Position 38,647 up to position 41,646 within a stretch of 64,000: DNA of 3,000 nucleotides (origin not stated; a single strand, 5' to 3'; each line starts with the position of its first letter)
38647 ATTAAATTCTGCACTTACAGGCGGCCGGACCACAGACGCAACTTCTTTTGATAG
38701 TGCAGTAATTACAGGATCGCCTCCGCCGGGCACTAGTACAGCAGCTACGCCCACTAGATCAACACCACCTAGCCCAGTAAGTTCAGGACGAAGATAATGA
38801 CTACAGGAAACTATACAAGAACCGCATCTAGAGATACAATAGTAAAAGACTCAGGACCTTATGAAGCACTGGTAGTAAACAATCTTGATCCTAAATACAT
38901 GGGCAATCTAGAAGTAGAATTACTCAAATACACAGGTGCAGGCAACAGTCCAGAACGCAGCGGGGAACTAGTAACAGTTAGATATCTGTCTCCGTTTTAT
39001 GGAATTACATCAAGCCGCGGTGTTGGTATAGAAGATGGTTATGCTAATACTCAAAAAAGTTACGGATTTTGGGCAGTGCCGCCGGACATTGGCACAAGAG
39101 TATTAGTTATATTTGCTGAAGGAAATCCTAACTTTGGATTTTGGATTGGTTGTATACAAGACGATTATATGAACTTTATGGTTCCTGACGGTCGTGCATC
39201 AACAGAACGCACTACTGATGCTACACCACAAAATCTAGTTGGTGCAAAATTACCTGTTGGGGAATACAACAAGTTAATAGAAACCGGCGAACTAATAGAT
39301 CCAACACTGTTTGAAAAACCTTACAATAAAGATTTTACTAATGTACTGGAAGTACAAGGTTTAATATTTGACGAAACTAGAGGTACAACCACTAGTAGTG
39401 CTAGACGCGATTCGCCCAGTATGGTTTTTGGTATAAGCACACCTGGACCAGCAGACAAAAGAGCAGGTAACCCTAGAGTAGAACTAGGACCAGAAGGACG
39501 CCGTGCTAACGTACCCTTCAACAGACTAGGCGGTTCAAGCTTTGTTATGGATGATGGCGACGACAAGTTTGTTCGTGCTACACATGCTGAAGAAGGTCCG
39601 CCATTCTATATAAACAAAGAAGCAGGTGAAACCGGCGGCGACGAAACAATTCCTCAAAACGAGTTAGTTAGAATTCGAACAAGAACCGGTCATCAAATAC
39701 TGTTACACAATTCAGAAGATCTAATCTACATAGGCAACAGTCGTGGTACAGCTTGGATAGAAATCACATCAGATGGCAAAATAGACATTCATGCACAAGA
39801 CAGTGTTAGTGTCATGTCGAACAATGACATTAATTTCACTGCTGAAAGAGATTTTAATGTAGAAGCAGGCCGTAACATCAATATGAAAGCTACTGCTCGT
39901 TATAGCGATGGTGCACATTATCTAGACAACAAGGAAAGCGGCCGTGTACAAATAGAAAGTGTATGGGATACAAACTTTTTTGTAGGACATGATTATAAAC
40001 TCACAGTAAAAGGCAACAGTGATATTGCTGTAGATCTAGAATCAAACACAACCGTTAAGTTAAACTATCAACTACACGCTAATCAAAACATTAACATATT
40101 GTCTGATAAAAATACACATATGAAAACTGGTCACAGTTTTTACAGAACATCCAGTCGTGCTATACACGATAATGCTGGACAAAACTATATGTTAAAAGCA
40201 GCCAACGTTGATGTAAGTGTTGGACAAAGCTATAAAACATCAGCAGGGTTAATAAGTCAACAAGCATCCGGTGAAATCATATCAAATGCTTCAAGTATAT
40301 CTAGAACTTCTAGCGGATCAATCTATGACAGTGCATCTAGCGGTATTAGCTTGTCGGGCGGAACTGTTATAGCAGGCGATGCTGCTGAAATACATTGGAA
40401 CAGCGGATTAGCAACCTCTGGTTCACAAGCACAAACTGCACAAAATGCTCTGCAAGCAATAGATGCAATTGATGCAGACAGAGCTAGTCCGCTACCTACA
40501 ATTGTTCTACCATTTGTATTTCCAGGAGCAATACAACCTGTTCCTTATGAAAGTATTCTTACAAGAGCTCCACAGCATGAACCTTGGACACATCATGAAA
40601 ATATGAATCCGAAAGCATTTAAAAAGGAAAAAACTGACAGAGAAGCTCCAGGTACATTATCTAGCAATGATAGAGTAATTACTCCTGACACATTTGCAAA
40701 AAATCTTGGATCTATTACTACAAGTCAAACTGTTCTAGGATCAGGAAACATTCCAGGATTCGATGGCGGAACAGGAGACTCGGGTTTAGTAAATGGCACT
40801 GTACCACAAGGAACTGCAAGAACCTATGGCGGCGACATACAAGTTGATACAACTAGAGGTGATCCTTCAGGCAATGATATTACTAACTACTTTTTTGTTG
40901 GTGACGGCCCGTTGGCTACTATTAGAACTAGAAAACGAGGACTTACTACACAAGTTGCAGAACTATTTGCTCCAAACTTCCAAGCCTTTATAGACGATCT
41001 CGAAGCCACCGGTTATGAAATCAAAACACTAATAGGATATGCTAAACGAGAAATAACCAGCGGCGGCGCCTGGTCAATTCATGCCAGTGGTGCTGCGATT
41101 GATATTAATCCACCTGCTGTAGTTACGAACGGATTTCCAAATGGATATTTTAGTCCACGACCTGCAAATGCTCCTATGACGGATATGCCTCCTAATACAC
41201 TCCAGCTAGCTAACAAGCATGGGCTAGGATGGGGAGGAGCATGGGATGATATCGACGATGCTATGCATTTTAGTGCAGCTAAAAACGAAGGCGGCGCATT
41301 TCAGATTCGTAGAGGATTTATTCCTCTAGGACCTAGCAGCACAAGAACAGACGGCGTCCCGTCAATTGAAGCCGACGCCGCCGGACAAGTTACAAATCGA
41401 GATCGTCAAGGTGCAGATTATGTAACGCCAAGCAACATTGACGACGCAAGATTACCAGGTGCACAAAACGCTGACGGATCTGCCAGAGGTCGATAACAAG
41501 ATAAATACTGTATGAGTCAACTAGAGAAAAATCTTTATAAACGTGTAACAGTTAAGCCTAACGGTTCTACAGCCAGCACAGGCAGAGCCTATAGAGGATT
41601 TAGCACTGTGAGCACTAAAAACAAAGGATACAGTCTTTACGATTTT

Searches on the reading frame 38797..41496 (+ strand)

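Call 68: search_protein_families(library=phrogs, proteins=[window:38797-41496:+], max_evalue=0.00001)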
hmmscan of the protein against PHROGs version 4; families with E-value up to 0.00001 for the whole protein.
window:38797-41496:+ (899 aa): 3 families
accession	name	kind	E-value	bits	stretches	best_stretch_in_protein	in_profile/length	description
phrog_13211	-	tail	9.2e-51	173.8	2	23-216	23-200/887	baseplate hub subunit and tail lysozyme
phrog_1768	-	lysis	1.7e-09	36.9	1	712-841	924-1056/1577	endolysin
phrog_430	-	tail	8.7e-07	28.7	1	286-529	335-578/868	baseplate hub subunit and tail lysozyme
